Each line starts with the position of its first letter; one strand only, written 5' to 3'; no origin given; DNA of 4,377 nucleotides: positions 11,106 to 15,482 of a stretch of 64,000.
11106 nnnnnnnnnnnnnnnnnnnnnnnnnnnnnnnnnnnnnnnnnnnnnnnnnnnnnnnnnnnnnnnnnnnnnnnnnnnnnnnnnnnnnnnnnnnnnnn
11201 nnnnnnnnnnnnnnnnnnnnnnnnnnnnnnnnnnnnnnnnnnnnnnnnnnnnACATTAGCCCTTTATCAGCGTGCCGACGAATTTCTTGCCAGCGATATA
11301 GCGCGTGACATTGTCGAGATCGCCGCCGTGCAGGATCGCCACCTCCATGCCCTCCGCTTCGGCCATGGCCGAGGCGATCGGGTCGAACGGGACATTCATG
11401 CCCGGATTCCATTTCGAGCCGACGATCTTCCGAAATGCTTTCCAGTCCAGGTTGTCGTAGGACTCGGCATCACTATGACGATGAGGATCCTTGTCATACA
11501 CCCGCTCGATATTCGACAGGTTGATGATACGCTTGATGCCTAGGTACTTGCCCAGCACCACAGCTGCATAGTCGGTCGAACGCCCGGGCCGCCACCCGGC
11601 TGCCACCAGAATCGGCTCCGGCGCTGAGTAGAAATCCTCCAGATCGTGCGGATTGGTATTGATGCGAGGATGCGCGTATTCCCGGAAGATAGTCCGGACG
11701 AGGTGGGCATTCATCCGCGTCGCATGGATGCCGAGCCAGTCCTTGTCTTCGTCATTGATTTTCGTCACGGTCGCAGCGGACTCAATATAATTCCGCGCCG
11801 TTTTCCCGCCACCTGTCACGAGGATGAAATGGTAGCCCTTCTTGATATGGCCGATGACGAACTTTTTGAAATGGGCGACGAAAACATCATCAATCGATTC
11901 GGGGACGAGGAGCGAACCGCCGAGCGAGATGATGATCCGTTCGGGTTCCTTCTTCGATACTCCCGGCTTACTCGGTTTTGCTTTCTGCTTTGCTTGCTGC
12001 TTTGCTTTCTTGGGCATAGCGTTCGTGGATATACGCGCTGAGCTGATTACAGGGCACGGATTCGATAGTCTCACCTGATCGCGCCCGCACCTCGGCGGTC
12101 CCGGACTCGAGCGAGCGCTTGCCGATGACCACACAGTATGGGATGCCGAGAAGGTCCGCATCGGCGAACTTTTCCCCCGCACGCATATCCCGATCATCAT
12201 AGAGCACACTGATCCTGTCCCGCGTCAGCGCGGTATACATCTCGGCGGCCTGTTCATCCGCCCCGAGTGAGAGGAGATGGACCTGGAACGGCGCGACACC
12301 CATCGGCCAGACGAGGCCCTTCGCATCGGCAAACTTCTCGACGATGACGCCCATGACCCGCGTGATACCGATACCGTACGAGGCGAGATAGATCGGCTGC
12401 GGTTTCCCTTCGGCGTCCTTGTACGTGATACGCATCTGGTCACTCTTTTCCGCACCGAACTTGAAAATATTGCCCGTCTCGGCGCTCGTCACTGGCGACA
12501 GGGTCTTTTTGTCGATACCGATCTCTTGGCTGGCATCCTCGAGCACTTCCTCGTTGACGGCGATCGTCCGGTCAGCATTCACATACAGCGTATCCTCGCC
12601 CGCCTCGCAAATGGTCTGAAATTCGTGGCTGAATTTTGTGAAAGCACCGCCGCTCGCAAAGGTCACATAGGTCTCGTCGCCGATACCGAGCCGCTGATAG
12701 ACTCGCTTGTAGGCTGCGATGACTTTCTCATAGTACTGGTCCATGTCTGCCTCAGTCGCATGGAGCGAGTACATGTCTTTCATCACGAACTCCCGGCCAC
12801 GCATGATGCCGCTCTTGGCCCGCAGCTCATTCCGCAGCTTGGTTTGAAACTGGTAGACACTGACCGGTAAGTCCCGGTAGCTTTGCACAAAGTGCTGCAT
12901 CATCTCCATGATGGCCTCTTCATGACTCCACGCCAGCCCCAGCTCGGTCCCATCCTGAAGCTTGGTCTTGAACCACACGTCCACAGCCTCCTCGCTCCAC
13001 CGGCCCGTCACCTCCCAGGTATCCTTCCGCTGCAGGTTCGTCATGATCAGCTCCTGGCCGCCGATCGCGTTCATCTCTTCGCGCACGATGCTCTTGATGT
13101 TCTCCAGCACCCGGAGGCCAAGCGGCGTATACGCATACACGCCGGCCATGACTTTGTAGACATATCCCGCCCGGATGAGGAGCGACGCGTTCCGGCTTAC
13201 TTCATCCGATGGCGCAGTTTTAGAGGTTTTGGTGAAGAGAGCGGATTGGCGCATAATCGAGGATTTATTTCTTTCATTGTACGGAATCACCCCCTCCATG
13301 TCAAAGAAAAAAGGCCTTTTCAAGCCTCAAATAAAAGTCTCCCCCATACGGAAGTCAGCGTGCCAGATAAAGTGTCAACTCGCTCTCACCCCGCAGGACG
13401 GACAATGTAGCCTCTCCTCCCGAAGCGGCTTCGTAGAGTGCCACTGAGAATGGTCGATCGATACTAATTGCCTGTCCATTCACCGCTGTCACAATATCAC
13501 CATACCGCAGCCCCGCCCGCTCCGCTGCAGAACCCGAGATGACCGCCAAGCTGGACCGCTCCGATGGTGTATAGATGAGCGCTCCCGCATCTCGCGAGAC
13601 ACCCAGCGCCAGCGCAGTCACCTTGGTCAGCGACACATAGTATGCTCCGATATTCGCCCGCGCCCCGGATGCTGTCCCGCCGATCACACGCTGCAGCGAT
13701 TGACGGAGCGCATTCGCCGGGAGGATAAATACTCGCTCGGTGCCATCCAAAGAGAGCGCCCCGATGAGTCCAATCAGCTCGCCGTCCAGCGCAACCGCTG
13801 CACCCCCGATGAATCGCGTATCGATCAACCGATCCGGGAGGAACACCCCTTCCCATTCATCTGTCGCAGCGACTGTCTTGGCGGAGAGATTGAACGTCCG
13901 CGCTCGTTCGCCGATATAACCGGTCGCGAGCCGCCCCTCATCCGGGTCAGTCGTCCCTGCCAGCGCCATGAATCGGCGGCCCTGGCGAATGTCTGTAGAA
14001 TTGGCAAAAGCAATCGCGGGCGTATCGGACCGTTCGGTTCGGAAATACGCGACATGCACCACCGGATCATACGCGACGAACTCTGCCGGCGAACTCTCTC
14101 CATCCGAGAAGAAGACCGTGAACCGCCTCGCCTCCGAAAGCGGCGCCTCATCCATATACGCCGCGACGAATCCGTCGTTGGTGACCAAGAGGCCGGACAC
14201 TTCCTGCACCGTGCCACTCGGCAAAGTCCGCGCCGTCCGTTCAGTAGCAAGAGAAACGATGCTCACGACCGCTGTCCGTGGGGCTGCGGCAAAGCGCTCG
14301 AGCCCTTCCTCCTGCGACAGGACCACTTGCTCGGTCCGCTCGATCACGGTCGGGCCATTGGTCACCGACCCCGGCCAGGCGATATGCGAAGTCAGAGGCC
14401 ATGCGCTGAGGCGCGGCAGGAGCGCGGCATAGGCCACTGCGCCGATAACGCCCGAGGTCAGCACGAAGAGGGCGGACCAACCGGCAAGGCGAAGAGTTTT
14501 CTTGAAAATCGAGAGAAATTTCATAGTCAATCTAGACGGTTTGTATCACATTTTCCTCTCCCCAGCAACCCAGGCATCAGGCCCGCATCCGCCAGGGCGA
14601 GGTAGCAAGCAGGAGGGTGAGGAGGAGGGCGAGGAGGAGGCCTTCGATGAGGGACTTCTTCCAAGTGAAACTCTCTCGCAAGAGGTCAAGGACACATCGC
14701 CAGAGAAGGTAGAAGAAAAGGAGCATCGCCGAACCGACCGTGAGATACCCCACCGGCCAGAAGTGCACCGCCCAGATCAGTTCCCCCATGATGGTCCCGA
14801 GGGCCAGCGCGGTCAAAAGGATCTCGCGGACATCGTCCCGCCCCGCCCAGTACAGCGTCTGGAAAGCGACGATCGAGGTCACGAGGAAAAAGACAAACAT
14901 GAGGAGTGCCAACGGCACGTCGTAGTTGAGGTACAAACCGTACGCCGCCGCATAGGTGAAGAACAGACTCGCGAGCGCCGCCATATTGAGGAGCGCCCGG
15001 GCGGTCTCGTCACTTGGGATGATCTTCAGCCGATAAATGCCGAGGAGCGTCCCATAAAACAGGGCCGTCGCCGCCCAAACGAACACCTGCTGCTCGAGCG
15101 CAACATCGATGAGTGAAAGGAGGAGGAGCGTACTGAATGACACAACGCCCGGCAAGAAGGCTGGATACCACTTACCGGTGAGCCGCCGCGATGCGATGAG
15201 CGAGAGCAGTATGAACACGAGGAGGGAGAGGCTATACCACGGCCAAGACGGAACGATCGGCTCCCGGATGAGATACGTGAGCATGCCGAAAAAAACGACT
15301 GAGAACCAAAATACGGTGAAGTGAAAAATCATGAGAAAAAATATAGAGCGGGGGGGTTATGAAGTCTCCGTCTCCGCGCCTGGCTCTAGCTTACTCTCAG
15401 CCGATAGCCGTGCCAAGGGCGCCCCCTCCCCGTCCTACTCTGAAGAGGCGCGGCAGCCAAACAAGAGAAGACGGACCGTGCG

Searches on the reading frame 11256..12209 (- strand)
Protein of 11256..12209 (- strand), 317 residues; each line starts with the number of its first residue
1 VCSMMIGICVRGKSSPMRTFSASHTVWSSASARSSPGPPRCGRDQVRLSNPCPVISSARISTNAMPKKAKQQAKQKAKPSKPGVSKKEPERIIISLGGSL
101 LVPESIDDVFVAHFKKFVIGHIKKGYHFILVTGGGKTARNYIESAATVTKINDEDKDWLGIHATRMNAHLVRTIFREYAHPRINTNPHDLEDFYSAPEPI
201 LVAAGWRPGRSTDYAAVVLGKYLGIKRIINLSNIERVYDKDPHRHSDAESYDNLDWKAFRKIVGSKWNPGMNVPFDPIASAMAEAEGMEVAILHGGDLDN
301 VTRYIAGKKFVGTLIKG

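Call 22: search_protein_families(library=pfam, max_evalue=0.001, proteins=[window:11256-12209:-])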
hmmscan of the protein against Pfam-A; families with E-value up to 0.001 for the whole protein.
window:11256-12209:- (317 aa): 1 family
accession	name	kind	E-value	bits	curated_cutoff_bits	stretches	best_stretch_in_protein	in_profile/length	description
PF00696.33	AA_kinase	-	1e-25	91.3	24.9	1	91-293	2-233/234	Amino acid kinase family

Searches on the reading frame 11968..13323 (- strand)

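Call 22: search_protein_families(library=pfam, max_evalue=0.001, proteins=[window:11968-13323:-])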
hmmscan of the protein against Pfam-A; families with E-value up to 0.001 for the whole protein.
window:11968-13323:- (451 aa): 2 families
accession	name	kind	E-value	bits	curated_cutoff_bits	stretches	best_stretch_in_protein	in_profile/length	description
PF00587.30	tRNA-synt_2b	-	3.1e-28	99.5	29.3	1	118-330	1-178/179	tRNA synthetase class II core domain (G, H, P, S and T)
PF03129.25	HGTP_anticodon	-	2.3e-18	66.5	21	1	354-434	8-93/94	Anticodon binding domain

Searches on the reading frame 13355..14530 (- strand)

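Call 22: search_protein_families(library=pfam, max_evalue=0.001, proteins=[window:13355-14530:-])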
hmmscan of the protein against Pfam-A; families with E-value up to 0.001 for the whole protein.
window:13355-14530:- (391 aa): 4 families
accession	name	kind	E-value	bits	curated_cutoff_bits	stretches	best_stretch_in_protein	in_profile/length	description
PF13365.12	Trypsin_2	-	1.9e-08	35.6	27.6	1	105-255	2-144/144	Trypsin-like peptidase domain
PF17820.7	PDZ_6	-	2e-08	34.3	27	1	329-357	4-31/54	PDZ domain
PF13180.12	PDZ_2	-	3.6e-08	34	27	1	330-387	19-76/80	PDZ domain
PF00595.29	PDZ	-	0.00039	21.2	23.2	1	330-356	32-58/81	PDZ domain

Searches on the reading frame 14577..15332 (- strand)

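Call 22: search_protein_families(library=pfam, max_evalue=0.001, proteins=[window:14577-15332:-])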
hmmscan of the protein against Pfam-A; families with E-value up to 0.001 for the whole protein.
window:14577-15332:- (251 aa): 1 family
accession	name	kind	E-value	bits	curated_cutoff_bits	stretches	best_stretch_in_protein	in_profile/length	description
PF18900.5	DUF5656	-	5.4e-08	32.9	23.3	1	49-240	50-236/242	Protein of unknown function (DUF5656)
